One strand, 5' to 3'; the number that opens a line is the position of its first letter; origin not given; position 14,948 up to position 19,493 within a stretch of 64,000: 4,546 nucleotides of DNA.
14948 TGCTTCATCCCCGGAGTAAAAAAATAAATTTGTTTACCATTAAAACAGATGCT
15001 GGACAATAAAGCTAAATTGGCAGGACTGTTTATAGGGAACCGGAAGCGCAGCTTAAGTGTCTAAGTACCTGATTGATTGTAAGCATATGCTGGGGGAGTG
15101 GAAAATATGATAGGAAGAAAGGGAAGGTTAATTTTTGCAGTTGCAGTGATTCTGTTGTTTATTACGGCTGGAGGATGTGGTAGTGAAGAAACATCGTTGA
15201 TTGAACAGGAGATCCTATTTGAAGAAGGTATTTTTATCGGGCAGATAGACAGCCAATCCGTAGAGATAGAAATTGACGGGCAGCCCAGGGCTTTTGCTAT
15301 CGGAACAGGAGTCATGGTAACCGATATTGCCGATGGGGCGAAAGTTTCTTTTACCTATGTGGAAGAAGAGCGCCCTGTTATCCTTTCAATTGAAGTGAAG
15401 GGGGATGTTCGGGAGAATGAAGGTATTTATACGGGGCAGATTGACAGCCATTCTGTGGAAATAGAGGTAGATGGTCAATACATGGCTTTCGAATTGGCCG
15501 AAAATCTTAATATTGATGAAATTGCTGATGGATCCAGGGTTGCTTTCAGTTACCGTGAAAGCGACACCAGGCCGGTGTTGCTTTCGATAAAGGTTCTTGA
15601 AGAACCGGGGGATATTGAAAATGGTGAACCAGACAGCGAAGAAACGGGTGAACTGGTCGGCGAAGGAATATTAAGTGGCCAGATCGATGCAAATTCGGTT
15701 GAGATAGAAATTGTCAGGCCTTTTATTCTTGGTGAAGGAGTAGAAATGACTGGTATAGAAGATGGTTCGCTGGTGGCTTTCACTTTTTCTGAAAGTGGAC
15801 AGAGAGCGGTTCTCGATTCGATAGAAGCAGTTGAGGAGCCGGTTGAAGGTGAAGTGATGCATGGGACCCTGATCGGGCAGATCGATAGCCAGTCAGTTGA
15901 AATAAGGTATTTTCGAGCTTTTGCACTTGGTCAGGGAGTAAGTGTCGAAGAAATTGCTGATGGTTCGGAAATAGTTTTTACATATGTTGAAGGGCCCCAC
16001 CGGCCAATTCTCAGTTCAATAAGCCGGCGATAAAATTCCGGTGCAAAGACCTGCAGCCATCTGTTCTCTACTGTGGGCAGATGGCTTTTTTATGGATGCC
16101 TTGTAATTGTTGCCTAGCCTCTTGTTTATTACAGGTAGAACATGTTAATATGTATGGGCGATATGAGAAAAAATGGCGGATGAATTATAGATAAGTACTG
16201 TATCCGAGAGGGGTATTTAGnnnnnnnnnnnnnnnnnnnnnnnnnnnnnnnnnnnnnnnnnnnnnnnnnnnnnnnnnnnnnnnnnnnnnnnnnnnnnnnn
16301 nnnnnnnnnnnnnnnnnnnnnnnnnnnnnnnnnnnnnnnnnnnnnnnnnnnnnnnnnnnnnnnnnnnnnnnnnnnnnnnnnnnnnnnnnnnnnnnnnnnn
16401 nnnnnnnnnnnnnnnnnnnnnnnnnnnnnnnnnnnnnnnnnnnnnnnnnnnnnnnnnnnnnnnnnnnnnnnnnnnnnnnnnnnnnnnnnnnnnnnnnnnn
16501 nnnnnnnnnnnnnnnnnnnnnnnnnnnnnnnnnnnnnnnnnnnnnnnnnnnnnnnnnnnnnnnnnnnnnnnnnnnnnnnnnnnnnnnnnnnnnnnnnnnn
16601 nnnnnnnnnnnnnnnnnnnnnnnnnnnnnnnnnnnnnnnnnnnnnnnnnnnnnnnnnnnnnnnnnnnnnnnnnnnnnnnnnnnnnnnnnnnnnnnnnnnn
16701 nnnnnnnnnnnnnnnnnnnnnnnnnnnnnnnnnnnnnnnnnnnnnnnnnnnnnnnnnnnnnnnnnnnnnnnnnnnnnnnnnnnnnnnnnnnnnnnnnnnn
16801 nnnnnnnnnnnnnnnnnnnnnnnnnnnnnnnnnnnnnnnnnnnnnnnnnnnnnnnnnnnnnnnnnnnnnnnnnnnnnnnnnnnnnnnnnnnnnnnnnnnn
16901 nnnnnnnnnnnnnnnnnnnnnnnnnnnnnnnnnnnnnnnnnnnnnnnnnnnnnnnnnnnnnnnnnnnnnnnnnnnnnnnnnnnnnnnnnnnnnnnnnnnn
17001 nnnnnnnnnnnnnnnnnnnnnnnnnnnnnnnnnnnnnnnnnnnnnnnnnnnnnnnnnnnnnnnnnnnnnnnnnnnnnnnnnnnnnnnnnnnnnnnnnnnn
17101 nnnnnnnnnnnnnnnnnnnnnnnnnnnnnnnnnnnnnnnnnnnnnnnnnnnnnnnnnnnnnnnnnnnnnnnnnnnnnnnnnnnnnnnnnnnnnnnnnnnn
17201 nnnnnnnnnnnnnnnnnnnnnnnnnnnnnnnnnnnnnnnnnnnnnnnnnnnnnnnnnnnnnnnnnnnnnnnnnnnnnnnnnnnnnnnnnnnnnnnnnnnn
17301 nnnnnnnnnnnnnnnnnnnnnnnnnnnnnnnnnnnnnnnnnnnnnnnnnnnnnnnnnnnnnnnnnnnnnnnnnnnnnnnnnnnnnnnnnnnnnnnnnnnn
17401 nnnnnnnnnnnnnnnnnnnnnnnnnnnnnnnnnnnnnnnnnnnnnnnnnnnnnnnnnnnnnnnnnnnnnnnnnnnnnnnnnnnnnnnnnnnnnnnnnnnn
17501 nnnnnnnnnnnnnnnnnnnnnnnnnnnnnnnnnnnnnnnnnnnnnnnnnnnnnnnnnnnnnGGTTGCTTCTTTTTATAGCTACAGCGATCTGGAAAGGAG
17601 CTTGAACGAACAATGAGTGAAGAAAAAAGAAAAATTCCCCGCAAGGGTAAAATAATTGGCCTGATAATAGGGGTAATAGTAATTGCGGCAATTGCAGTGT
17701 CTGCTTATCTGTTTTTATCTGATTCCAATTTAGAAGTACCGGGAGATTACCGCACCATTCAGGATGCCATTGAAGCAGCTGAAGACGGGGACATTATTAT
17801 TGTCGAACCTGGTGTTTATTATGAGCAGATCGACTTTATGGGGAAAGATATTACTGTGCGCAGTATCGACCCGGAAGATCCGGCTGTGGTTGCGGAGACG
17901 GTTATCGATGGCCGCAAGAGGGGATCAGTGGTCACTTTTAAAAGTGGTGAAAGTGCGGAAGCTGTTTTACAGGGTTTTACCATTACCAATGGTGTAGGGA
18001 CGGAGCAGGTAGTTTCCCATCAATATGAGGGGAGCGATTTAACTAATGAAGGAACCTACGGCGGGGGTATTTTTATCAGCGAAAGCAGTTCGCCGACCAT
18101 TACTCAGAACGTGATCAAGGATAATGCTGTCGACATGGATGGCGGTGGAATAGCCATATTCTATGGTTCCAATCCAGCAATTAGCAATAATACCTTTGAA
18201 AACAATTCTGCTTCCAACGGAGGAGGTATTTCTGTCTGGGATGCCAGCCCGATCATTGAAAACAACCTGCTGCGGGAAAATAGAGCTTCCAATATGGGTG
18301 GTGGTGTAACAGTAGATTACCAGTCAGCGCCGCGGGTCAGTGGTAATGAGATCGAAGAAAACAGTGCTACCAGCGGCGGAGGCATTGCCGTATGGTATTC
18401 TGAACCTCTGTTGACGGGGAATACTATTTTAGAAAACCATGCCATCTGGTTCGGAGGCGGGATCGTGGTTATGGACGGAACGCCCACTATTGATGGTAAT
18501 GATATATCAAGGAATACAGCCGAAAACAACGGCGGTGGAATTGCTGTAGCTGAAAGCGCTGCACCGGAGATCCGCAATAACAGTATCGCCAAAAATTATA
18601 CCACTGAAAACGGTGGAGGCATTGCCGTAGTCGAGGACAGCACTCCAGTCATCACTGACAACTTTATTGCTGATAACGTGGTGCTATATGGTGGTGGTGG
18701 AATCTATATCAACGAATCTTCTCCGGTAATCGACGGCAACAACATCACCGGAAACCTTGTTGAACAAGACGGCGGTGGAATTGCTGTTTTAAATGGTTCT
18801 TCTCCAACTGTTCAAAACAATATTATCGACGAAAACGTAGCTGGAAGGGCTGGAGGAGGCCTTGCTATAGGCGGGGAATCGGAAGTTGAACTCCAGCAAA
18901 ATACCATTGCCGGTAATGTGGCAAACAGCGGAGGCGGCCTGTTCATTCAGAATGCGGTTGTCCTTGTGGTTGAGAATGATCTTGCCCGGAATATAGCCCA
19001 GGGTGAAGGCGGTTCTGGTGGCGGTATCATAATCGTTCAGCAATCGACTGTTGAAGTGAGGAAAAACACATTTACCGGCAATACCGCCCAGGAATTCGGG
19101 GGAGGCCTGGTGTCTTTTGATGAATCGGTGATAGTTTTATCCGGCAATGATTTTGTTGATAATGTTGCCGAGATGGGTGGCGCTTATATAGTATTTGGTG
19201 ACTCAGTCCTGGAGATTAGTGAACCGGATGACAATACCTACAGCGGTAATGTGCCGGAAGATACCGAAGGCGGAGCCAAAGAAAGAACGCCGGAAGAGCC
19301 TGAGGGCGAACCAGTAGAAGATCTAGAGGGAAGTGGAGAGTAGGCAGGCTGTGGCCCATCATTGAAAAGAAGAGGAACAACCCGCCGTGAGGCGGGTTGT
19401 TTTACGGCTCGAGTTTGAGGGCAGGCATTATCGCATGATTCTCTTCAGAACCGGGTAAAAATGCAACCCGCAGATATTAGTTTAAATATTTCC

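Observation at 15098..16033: Lipoprotein made of four divergent ~75-aa repeats with a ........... core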

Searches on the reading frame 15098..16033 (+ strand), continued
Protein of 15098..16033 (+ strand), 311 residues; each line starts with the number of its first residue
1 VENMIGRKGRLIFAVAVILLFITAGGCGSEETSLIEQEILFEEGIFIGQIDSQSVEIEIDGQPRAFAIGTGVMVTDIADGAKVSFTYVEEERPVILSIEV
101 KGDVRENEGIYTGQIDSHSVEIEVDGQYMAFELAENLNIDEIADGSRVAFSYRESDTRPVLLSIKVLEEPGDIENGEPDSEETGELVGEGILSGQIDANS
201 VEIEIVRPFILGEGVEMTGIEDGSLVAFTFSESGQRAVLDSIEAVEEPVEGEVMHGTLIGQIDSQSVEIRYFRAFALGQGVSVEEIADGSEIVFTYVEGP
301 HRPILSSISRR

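Call 43: find_related_loci(query=A2, collection=genome_contigs, flank=6000)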
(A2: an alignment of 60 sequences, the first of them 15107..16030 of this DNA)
Query A2 (308 aa) in genome_contigs; peptide patterns used: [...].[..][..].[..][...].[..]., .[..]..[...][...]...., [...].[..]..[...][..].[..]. (x = any residue, [..] = any of these).
197 stretches matched a pattern; 106 encode a relative of the query (tblastn E <= 1e-3); the best 80 are kept; 79 distinct loci.
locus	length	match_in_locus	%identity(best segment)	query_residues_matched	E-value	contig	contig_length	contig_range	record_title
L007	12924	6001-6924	80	1-308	3e-157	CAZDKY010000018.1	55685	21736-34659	MAG TPA_asm: uncultured Syntrophomonadaceae bacterium isolate SRP067234_co1_353 genome assembly, contig: k99_631800, who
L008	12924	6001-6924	80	1-308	9e-157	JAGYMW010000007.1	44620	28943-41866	MAG: Bacillota bacterium isolate M55B129 7, whole genome shotgun sequence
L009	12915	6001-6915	57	1-308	2e-100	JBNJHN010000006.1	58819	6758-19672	MAG: Bacillota bacterium isolate Y22_0dBSd3.bin.6 NODE_282_length_58819_cov_16.728610, whole genome shotgun sequence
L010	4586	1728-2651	56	1-308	1e-99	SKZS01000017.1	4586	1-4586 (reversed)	MAG: Syntrophomonadaceae bacterium isolate CSSed162cmB_344 CSSed16-2cmB-101996, whole genome shotgun sequence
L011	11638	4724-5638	54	2-308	1e-95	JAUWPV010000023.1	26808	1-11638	MAG: Bacillota bacterium isolate CSMAG_2485 CSMAG_2485_k141_906049_length_26808_cov_26.7765, whole genome shotgun sequen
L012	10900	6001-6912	54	1-308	7e-92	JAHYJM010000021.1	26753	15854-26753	MAG: Bacillota bacterium isolate KA22 NODE_954_length_26822_cov_5.631766, whole genome shotgun sequence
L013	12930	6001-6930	52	1-308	3e-90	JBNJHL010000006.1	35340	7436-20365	MAG: Bacillota bacterium isolate Y22_0dBSd3.bin.77 NODE_799_length_35340_cov_4.002071, whole genome shotgun sequence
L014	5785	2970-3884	52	4-308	3e-90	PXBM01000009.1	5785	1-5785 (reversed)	MAG: Syntrophomonadaceae bacterium isolate T3Sed10_25 T3-Sed10-C38755, whole genome shotgun sequence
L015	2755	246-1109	55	23-308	2e-90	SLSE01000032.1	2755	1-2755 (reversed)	MAG: Syntrophomonadaceae bacterium isolate CSSed165cm_595 CSSed16-5cm-223659, whole genome shotgun sequence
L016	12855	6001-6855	54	23-308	3e-87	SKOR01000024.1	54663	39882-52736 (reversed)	MAG: Syntrophomonadaceae bacterium isolate CSSed162cmA_337 CSSed16-2cmA-409, whole genome shotgun sequence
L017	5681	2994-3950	51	12-305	6e-86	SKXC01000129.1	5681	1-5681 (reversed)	MAG: Syntrophomonadaceae bacterium isolate CSSed162cmB_227 CSSed16-2cmB-71278, whole genome shotgun sequence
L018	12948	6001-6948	50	4-308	7e-86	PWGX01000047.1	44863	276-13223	MAG: Syntrophomonadaceae bacterium isolate T1Sed10_145 T1-Sed10-C478, whole genome shotgun sequence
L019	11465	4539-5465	53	7-308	1e-84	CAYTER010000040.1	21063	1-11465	MAG TPA_asm: uncultured Syntrophomonadaceae bacterium isolate binchicken_co168_36 genome assembly, contig: NODE_4505_len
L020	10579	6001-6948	49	1-308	2e-84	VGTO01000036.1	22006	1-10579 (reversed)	MAG: Bacillota bacterium isolate K_DeepCast_150m_m2_056 K_DeepCast_150m_m2_056_Ga0194126_10004251, whole genome shotgun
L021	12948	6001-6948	48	1-308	4e-83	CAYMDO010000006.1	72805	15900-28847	MAG TPA_asm: uncultured Syntrophomonadaceae bacterium isolate SRP257756_co1_217 genome assembly, contig: NODE_141_length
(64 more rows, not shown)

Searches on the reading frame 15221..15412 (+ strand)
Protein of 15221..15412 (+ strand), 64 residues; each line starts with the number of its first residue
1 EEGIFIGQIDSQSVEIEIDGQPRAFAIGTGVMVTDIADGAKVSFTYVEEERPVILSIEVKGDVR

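Call 10: search_protein_families(library=pfam, proteins=[window:15221-15412:+], max_evalue=1)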
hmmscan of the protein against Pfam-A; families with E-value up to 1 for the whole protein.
seq(64 aa): 0 families

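Call 37: search_protein_families(library=ncbifam, proteins=[window:15221-15412:+], max_evalue=0.1)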
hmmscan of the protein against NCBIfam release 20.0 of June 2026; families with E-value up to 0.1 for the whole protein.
seq(64 aa): 1 family
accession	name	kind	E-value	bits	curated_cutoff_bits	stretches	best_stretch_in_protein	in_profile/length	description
NF058647.1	lipo_LytA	equivalog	5.5e-06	26.6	110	1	1-51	44-96/107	acidic lipoprotein LytA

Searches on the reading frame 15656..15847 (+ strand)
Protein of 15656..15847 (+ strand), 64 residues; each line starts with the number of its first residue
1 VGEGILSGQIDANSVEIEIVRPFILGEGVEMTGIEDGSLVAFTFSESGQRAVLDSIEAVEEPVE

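Call 10: search_protein_families(library=pfam, proteins=[window:15656-15847:+], max_evalue=1)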
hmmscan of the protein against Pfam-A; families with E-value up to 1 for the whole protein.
seq(64 aa): 1 family
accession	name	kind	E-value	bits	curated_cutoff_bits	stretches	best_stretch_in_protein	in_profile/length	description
PF11604.15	CusF_Ec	-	0.091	13.1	27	1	23-57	37-71/72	Copper binding periplasmic protein CusF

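Call 37: search_protein_families(library=ncbifam, proteins=[window:15656-15847:+], max_evalue=0.1)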
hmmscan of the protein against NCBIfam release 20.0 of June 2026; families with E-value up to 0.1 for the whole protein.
seq(64 aa): 0 families

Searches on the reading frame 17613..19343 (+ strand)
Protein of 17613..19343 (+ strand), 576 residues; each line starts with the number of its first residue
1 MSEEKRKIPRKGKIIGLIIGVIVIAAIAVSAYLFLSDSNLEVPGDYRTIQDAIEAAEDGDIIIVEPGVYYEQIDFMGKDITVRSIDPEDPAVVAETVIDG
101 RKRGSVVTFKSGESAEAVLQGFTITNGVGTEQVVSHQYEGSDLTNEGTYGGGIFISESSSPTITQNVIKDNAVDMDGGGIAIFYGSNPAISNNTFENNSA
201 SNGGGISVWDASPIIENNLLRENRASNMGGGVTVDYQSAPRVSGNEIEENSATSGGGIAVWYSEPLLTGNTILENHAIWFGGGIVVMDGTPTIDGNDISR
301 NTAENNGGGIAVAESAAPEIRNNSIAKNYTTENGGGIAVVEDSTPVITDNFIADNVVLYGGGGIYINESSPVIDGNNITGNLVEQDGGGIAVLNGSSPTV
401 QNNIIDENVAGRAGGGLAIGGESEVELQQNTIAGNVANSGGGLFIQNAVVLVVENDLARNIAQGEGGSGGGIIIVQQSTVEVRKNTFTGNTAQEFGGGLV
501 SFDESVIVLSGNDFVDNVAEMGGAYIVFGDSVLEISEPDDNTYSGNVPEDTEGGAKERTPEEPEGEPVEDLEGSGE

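Call 10: search_protein_families(library=pfam, proteins=[window:17613-19343:+], max_evalue=1)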
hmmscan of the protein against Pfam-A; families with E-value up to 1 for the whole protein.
window:17613-19343:+ (576 aa): 3 families
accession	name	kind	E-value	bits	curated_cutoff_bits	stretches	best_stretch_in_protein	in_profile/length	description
PF13229.12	Beta_helix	-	1e-39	136.1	25.9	3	129-272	27-158/158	Right handed beta helix region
PF05048.19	NosD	-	5.4e-25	88.5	23.6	4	204-369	17-159/212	Periplasmic copper-binding protein (NosD)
PF02415.23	Chlam_PMP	-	0.011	16.4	20.6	1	194-207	3-17/19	Chlamydia polymorphic membrane protein (Chlamydia_PMP) repeat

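Call 37: search_protein_families(library=ncbifam, proteins=[window:17613-19343:+], max_evalue=0.1)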
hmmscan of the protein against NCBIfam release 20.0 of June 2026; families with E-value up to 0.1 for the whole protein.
window:17613-19343:+ (576 aa): 2 families
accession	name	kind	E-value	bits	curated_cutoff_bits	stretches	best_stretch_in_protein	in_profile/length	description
TIGR03804.1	para_beta_helix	repeat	3.3e-23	81.1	19.45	5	152-199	1-43/44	parallel beta-helix repeat protein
TIGR04247.1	NosD_copper_fam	subfamily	4.5e-23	81.4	300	4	295-408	181-285/377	nitrous oxide reductase family maturation protein NosD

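Call 55: search_solved_structures(query=window:17613-19343:+, max_evalue=0.001)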
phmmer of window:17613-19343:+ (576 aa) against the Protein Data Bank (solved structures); distinct sequences matched with E-value up to 0.001: 2.
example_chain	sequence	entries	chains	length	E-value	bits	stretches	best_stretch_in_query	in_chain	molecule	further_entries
5gkq_A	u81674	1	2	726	7.6e-06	28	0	164-235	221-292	AlyGC mutant - R241A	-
5gkd_A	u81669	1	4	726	8.8e-06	27.8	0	164-235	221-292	AlyGC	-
